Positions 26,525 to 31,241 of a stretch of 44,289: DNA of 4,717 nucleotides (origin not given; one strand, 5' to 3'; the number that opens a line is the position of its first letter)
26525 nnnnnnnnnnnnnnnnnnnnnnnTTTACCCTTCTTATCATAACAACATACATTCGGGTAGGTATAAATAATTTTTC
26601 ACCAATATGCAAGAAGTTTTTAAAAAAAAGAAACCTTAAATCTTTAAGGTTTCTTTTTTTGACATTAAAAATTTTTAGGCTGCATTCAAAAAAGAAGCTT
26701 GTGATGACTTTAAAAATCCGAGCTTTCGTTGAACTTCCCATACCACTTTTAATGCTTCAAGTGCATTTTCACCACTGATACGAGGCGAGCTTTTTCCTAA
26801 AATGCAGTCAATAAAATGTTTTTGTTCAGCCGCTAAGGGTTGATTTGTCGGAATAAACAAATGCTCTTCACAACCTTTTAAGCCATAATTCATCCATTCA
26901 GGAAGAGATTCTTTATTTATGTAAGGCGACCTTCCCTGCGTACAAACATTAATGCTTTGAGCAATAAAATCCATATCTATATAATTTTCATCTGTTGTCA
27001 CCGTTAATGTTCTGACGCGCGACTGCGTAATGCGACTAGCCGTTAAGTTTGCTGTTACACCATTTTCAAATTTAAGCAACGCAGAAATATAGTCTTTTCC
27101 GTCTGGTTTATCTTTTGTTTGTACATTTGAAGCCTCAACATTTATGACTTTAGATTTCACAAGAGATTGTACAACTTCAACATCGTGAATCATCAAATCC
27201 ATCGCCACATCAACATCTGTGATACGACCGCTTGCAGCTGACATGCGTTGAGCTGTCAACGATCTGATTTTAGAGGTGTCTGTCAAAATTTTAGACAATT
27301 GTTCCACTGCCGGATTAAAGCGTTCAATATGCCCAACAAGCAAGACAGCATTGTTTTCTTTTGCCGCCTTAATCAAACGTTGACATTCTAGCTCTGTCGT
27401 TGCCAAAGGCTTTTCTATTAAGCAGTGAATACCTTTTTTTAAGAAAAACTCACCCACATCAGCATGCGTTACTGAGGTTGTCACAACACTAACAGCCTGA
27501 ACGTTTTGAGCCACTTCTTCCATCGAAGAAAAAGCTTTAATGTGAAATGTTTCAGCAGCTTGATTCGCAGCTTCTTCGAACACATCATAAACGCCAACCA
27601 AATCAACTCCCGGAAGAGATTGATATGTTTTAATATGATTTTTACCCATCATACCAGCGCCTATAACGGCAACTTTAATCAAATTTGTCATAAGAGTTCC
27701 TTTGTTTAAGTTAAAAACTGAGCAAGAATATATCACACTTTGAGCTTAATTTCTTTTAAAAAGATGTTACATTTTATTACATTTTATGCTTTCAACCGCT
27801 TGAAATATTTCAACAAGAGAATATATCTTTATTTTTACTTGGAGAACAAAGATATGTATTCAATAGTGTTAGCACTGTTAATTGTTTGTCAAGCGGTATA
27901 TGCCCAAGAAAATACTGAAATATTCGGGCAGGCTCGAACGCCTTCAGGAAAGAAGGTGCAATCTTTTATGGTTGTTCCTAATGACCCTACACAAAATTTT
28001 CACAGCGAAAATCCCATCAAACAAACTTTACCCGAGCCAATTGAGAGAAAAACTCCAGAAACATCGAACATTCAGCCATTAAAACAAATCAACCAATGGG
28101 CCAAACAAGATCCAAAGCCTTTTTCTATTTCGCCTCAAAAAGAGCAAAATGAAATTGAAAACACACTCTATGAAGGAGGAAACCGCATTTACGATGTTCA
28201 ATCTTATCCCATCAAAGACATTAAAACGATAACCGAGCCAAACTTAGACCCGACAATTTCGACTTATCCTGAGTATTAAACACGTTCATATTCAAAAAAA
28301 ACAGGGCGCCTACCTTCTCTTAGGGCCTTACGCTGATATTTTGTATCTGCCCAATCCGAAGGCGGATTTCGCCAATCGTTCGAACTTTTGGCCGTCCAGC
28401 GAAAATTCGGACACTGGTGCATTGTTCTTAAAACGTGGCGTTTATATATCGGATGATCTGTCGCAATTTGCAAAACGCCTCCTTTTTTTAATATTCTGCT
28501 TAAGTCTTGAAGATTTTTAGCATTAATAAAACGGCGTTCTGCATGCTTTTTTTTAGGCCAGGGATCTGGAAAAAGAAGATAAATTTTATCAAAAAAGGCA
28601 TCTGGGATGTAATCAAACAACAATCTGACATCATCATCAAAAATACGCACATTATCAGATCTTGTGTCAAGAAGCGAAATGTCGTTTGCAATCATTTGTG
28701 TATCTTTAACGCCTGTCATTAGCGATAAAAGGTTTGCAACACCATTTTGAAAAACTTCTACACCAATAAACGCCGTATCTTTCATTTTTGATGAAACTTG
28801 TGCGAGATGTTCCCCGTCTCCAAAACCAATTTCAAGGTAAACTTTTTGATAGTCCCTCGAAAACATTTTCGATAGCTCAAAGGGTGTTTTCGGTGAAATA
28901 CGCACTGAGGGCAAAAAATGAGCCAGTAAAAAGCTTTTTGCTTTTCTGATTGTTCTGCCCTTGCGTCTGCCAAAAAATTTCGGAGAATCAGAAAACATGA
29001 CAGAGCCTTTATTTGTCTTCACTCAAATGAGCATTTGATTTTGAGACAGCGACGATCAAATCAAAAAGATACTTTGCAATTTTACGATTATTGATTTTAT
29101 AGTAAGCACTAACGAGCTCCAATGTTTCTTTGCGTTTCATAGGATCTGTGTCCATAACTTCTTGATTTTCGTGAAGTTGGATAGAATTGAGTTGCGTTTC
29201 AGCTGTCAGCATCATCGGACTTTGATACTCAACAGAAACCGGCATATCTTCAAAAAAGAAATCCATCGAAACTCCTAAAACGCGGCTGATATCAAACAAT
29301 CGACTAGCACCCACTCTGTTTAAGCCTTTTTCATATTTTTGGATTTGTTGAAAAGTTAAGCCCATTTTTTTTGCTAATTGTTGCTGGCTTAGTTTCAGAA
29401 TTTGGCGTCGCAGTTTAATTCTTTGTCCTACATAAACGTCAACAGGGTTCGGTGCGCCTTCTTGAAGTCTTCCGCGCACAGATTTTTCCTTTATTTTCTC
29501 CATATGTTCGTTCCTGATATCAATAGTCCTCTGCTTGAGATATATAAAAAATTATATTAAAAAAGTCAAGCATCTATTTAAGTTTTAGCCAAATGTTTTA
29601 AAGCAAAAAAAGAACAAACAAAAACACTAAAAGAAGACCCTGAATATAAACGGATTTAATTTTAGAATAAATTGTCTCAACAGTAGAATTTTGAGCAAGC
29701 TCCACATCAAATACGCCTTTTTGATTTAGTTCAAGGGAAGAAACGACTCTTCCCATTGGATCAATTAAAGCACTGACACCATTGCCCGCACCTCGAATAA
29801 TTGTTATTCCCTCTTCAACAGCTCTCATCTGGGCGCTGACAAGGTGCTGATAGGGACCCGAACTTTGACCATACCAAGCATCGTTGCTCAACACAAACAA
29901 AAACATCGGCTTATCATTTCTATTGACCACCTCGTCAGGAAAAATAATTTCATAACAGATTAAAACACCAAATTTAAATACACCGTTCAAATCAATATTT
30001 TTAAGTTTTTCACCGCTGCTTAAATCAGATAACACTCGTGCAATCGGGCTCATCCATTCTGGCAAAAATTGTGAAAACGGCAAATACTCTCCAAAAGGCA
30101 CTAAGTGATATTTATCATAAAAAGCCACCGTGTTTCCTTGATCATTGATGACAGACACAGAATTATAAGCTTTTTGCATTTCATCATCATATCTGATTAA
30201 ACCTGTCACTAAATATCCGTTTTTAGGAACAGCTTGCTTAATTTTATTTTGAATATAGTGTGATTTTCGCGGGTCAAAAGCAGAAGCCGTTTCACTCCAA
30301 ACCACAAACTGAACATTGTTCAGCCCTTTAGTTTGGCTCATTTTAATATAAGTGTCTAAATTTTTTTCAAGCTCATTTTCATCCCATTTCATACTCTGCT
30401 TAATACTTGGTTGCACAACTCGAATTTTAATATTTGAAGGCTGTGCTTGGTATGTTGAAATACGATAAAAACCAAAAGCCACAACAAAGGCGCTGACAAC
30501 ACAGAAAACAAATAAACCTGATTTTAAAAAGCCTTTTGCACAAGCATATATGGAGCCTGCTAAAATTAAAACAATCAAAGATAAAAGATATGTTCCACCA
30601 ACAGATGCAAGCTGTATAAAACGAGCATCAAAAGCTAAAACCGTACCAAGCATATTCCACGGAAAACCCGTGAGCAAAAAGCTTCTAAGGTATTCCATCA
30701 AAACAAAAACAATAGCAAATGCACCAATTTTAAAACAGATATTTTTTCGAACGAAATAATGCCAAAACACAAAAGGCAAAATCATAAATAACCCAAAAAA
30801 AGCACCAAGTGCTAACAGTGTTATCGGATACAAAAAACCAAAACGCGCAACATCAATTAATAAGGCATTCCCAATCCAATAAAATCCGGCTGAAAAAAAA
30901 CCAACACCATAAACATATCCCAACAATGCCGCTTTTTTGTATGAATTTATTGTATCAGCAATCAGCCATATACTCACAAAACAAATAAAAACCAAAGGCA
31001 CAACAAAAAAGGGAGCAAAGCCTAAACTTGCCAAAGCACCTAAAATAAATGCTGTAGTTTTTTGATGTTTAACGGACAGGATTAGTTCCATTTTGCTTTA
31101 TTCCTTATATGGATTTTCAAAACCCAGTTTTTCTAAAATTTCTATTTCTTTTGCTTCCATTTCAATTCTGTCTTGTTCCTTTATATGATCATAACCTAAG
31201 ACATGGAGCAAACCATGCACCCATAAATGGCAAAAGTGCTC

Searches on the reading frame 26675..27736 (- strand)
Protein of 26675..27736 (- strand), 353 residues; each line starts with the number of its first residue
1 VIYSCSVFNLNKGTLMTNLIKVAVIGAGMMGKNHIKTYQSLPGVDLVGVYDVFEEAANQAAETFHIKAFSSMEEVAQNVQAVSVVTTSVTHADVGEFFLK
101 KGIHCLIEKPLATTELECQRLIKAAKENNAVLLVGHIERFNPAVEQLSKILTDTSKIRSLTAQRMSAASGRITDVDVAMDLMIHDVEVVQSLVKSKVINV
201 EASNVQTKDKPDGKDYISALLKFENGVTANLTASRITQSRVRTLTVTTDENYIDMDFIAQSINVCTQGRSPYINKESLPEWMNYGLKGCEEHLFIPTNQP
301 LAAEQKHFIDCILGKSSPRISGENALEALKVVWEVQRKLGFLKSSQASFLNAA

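Call 60: search_protein_families(library=pfam, proteins=[window:26675-27736:-], max_evalue=0.0001)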
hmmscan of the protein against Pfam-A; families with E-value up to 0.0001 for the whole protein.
window:26675-27736:- (353 aa): 6 families
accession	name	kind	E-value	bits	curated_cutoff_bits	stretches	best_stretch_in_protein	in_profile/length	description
PF01408.29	GFO_IDH_MocA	-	2.4e-29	102.9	24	1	20-136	1-120/120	Oxidoreductase family, NAD-binding Rossmann fold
PF22725.1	GFO_IDH_MocA_C3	-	4.2e-10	40.1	27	1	177-249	45-119/124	GFO/IDH/MocA C-terminal domain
PF01113.26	DapB_N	-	5.4e-06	26.9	25.6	0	20-87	1-76/124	Dihydrodipicolinate reductase, N-terminus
PF02423.21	OCD_Mu_crystall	-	7.8e-06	25.5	24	1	22-104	132-220/314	Ornithine cyclodeaminase/mu-crystallin family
PF03446.21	NAD_binding_2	-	4e-05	24.1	21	1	21-103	1-79/161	NAD binding domain of 6-phosphogluconate dehydrogenase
PF02894.22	GFO_IDH_MocA_C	-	7.6e-05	23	22.9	0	177-239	42-107/218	Oxidoreductase family, C-terminal alpha/beta domain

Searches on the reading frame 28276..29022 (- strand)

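Call 60: search_protein_families(library=pfam, proteins=[window:28276-29022:-], max_evalue=0.0001)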
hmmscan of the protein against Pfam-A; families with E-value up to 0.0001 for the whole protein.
window:28276-29022:- (248 aa): 1 family
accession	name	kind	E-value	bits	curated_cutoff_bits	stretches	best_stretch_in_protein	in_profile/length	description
PF02390.23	Methyltransf_4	-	1.2e-37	129.5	24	1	59-238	2-168/173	Putative methyltransferase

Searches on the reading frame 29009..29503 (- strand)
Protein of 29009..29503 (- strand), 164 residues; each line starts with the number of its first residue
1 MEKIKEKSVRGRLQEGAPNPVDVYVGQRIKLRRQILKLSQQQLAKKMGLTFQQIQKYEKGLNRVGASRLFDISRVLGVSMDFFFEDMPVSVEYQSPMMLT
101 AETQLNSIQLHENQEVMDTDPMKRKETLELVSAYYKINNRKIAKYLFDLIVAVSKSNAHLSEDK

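Call 60: search_protein_families(library=pfam, proteins=[window:29009-29503:-], max_evalue=0.0001)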
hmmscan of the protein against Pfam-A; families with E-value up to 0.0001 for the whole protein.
window:29009-29503:- (164 aa): 3 families
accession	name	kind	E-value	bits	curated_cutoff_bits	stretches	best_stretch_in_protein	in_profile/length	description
PF01381.28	HTH_3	-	2e-14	53.8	23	1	29-83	1-55/55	Helix-turn-helix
PF12844.13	HTH_19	-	9.5e-06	25.9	30.2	1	26-79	1-54/64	Helix-turn-helix domain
PF13560.12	HTH_31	-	1.8e-05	25.4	27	1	26-79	3-57/64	Helix-turn-helix domain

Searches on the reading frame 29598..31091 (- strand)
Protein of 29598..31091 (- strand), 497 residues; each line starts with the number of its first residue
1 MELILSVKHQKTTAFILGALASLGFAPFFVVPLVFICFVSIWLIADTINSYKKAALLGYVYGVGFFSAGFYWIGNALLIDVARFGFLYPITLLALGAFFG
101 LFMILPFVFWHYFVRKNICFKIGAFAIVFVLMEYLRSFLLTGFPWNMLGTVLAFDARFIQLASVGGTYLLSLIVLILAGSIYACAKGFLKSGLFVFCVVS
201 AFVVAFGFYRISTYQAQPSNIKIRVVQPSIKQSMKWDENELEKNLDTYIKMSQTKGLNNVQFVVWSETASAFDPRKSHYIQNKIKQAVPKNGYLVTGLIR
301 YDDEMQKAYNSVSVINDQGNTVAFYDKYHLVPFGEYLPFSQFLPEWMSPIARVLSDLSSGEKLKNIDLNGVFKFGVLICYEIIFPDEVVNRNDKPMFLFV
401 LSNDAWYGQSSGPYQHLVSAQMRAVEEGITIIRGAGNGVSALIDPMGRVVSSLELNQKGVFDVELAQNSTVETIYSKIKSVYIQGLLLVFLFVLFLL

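Call 60: search_protein_families(library=pfam, proteins=[window:29598-31091:-], max_evalue=0.0001)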
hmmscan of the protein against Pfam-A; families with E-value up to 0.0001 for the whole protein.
window:29598-31091:- (497 aa): 2 families
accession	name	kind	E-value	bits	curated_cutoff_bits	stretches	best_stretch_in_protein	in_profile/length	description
PF00795.27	CN_hydrolase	-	2.1e-31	109.6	23.2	1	223-474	2-255/256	Carbon-nitrogen hydrolase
PF20154.4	LNT_N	-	1.7e-27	97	27.1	1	18-179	2-158/159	Apolipoprotein N-acyltransferase N-terminal domain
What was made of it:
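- On Bacterial lipoprotein: The host contig encodes Lnt at 29598-31091 (call 60).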
